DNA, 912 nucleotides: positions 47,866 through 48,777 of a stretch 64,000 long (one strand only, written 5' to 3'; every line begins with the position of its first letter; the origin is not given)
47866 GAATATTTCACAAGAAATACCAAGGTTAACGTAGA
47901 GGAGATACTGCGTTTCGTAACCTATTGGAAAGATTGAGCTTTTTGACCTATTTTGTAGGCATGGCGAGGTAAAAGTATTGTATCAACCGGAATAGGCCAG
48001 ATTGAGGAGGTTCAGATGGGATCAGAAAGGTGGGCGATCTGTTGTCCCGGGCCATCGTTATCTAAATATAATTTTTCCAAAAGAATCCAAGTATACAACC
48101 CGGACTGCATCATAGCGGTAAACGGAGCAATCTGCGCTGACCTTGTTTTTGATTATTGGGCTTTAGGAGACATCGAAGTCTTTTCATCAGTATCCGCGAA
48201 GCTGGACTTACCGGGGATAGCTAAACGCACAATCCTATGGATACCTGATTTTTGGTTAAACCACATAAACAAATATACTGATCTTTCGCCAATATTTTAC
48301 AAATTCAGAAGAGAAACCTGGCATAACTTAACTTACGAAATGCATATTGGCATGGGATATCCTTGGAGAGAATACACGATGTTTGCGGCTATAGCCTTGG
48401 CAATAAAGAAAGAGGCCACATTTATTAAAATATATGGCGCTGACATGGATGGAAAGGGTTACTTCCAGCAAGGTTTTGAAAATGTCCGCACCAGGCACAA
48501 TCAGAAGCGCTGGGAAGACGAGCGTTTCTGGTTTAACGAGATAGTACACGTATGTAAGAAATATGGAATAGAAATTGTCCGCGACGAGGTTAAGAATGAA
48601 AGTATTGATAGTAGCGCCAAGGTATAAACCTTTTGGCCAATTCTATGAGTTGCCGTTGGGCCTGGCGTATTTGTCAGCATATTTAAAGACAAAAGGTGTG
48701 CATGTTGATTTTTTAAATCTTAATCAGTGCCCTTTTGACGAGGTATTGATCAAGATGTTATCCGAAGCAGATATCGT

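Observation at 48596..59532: Phage-borne 11 kb enzyme cluster (B12-radical SAM, four GT-like genes incl. a GT-methyltransferase fusion, split TPP-dependent enzyme, two further radical SAM proteins) surrounding the DGR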

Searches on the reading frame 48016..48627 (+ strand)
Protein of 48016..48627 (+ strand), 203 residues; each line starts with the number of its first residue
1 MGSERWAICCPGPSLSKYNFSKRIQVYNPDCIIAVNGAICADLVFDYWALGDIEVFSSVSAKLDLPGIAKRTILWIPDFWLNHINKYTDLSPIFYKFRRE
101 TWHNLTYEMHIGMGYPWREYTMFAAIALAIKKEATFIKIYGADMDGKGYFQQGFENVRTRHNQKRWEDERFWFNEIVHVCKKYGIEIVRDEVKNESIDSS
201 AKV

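Call 4: search_protein_families(library=pfam, max_evalue=0.01, proteins=[window:48016-48627:+])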
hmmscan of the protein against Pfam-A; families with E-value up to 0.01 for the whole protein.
window:48016-48627:+ (203 aa): 0 families

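Call 6: search_protein_families(library=phrogs, max_evalue=0.001, proteins=[window:48016-48627:+])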
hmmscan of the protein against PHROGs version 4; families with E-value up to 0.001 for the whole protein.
window:48016-48627:+ (203 aa): 0 families

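Call 9: search_protein_families(library=ncbifam, max_evalue=0.01, proteins=[window:48016-48627:+])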
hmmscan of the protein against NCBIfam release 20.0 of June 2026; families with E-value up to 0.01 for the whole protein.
window:48016-48627:+ (203 aa): 0 families

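Call 48: search_solved_structures(query=window:48016-48627:+, max_evalue=10)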
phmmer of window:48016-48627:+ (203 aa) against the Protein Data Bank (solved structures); distinct sequences matched with E-value up to 10: 2.
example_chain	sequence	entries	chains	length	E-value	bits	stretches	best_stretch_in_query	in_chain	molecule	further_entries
4ii2_C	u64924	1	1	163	0.56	13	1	17-67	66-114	Ubiquitin-conjugating enzyme E2 4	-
9b55_A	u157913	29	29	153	0.75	12.6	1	17-66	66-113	Ubiquitin-conjugating enzyme E2 4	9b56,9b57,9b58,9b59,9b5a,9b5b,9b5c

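Call 63: find_homologous_proteins(query=window:48016-48627:+, max_evalue=0.001)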
Query window:48016-48627:+ (203 aa): 12 proteins with E <= 0.001 among 37 candidates.
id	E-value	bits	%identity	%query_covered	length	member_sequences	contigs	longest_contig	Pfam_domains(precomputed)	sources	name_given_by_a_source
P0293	6.3e-140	482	100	100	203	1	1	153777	-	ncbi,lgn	ncbi:MAG: hypothetical protein WCI77_07910 [Candidatus Omnitrophota bacterium]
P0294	6.2e-100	351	71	99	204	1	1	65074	-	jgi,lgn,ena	-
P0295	4.7e-51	192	53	82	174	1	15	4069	-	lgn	-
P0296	4.4e-47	179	48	92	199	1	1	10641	-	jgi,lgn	jgi:hypothetical protein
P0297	5.0e-47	178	50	93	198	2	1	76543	-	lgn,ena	-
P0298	1.3e-46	177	47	96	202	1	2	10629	-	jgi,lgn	jgi:hypothetical protein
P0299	2.4e-45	173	45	92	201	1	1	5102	-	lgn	-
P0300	1.1e-44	171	47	93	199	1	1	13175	-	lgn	-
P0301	2.2e-44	170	46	94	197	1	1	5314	-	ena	-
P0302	1.1e-43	167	46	96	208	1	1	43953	-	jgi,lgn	jgi:hypothetical protein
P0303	5.0e-41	159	46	91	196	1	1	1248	-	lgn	-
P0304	1.2e-39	154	45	91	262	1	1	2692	-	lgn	-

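Call 66: find_encoding_contigs(protein=P0297, flank=10000, max_places=1)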
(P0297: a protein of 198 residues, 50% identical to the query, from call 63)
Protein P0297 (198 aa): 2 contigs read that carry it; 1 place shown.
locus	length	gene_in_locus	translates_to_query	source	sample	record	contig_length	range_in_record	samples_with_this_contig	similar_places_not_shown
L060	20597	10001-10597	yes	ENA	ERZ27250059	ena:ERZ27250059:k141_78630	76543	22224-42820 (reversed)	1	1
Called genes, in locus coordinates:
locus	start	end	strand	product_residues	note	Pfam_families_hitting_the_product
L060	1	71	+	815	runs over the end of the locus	PF05170:AsmA, PF05359:DUF748, PF13116:YhdP (faint)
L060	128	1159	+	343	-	PF19783:DUF6268 (weak)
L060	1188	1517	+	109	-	-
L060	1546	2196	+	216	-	PF00730:HhH-GPD, PF00633:HHH (weak)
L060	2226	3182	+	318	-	PF01661:Macro, PF00293:NUDIX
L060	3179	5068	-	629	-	PF00270:DEAD, PF04851:ResIII, PF22527:DEXQc_Suv3 (weak), PF00271:Helicase_C (weak), PF08148:DSHCT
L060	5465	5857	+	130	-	-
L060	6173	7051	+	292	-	-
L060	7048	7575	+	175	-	PF03330:DPBB_1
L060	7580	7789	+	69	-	-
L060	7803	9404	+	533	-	PF02195:ParB_N, PF17762:HTH_ParB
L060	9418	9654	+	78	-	PF00550:PP-binding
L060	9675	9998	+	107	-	-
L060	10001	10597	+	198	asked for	-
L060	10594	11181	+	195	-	PF00535:Glycos_transf_2 (faint)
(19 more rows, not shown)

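Call 67: find_encoding_contigs(protein=P0302, flank=10000, max_places=1)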
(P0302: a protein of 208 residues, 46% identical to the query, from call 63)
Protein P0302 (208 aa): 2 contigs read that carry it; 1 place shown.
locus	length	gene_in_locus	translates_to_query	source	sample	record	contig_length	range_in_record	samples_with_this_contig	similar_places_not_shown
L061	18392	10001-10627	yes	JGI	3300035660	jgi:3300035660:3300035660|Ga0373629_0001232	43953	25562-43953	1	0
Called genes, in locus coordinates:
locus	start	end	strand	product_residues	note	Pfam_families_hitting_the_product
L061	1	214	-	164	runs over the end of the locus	PF07460:NUMOD3 (weak), PF13392:HNH_3 (weak)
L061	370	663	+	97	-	-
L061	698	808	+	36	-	-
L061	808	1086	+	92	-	-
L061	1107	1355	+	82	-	-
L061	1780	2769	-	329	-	PF13102:Phage_int_SAM_5, PF02899:Phage_int_SAM_1 (weak), PF00589:Phage_integrase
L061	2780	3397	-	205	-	-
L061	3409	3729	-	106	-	PF13280:WYL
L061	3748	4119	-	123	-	PF13560:HTH_31, PF01381:HTH_3, PF12844:HTH_19, PF13443:HTH_26 (weak)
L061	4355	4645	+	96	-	-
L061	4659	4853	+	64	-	-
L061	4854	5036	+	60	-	-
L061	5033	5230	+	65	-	-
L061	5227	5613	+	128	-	-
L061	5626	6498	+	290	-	-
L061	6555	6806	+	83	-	-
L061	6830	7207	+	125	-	PF03330:DPBB_1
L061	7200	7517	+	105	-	-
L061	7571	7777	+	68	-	-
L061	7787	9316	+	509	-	PF02195:ParB_N, PF17762:HTH_ParB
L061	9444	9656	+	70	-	-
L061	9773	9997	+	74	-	-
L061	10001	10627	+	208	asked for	-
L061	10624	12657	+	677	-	PF00535:Glycos_transf_2 (faint), PF13578:Methyltransf_24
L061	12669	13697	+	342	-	PF04055:Radical_SAM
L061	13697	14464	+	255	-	-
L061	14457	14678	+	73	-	-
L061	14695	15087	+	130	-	-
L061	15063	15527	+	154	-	PF07603:Lcl_C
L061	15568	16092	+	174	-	PF07603:Lcl_C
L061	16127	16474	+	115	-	PF05635:23S_rRNA_IVP (weak), PF22296:bAvd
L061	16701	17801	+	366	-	PF00078:RVT_1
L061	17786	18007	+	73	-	-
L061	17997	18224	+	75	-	-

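Call 73: predict_structure(alignment_id=A5)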
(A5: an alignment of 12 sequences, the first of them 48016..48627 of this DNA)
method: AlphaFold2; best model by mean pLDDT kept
length: 203 residues; sequences in the alignment: 12
mean_pLDDT: 83.2   pTM: 0.84
mean pLDDT of the five models: 83.2, 79.9, 79.5, 64.5, 64.2
residues with pLDDT >= 90: 93; 70-90: 68; 50-70: 33; < 50: 9
segments of 3 or more residues with pLDDT < 50: 196-203
pLDDT, mean of each block of 10 residues (from residue 1): 81 65 87 90 91 87 85 95 91 94 90 89 95 94 63 64 79 95 93 51 34
secondary structure, 60 per line:
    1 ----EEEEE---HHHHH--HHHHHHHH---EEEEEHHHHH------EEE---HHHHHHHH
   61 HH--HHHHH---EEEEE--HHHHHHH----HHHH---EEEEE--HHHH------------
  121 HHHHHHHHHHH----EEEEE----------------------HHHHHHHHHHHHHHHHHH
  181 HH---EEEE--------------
elements in order: E5-9 H13-17 H20-27 E31-35 H36-40 E47-49 H53-62 H65-69 E73-77 H80-86 H91-94 E98-102 H105-108 H121-131 E136-140 H163-182 E186-189

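Call 77: fold_search(model_id=the predicted structure, library=pdb)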
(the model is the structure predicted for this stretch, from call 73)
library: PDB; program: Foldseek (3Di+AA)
matches with E <= 10: 729; with E <= 0.001: 1
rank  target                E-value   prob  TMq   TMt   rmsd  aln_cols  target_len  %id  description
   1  5bo8_B                6.4e-04  1.00  0.54  0.42   7.4       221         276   14  Structure of human sialyltransferase ST8SiaIII (released 2015-07-15)
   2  1ro7_B                1.1e-03  1.00  0.53  0.47   5.7       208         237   14  Structural analysis of the sialyltransferase CstII from Campylobacter jejuni in complex with a substrate analogue, CMP (released 2004-02-03)
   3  5bo8_A                1.2e-03  1.00  0.52  0.40   7.6       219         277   14  Structure of human sialyltransferase ST8SiaIII (released 2015-07-15)
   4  5bo7_A                1.3e-03  0.99  0.45  0.34   8.4       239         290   11  Structure of human sialyltransferase ST8SiaIII in complex with CTP (released 2015-07-15)
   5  8sd5_A                2.2e-03  1.00  0.49  0.47   5.5       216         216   17  Crystal structure of HPPK from Methanocaldococcus jannaschii (released 2024-07-03)
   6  6apl_A                3.7e-03  0.99  0.52  0.39   5.9       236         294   11  Crystal Structure of human ST6GALNAC2 in complex with CMP (released 2017-12-20)
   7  5bo7_B                7.0e-03  0.96  0.47  0.36   8.2       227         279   11  Structure of human sialyltransferase ST8SiaIII in complex with CTP (released 2015-07-15)
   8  6apl_B                7.4e-03  0.98  0.52  0.38   6.1       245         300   12  Crystal Structure of human ST6GALNAC2 in complex with CMP (released 2017-12-20)
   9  5cxy_A                7.4e-03  0.95  0.47  0.36   7.2       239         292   11  Structure of a Glycosyltransferase in Complex with Inhibitor (released 2016-09-07)
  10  5bo9_A                1.2e-02  0.98  0.55  0.41   6.5       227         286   13  Structure of human sialyltransferase ST8SiaIII in complex with CMP-3FNeu5Ac and Sia-6S-LacNAc (released 2015-07-15)
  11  5bo6_B                2.1e-02  0.84  0.46  0.35   8.5       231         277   12  Structure of human sialyltransferase ST8SiaIII in complex with CDP (released 2015-07-15)
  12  6apl_E                2.9e-02  0.90  0.50  0.38   7.1       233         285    9  Crystal Structure of human ST6GALNAC2 in complex with CMP (released 2017-12-20)
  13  2wnf_A                3.7e-02  0.69  0.44  0.35   7.0       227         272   12  Crystal Structure of a Mammalian Sialyltransferase in complex with Gal-beta-1-3GalNAc-ortho-nitrophenol (released 2009-10-13)
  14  5bo6_A                3.7e-02  0.69  0.43  0.33   8.2       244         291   12  Structure of human sialyltransferase ST8SiaIII in complex with CDP (released 2015-07-15)
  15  6apj_B                4.3e-02  0.85  0.51  0.39   6.6       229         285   10  Crystal Structure of human ST6GALNAC2 (released 2017-12-20)
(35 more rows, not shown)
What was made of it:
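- On Sialyltransferase-like / MptE-like (DUF115, Maf) fold: Foldseek hits ST8SiaIII 6e-4, CstII 1e-3 and MptE 2e-3, with TM about 0.5 (call 77).
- The o203 fold match is moderate (TM about 0.53, E about 1e-3; call 77).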

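Call 85: search_protein_families(library=pfam, alignment_id=A5, max_evalue=0.1)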
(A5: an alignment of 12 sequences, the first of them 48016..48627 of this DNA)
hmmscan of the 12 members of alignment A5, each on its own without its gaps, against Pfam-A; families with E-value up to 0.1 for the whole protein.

A. member 1, window:48016-48627:+ (203 aa): 0 families

B. families by the number of members that match (of 12 scanned): 2 families
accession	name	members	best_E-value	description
PF01973.23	MptE-like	1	0.017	6-hydroxymethylpterin diphosphokinase MptE-like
PF14003.11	YlbE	1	0.073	YlbE-like protein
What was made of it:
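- On Sialyltransferase-like / MptE-like (DUF115, Maf) fold: One of 12 homologues hits Pfam MptE-like at 0.017 (call 85).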
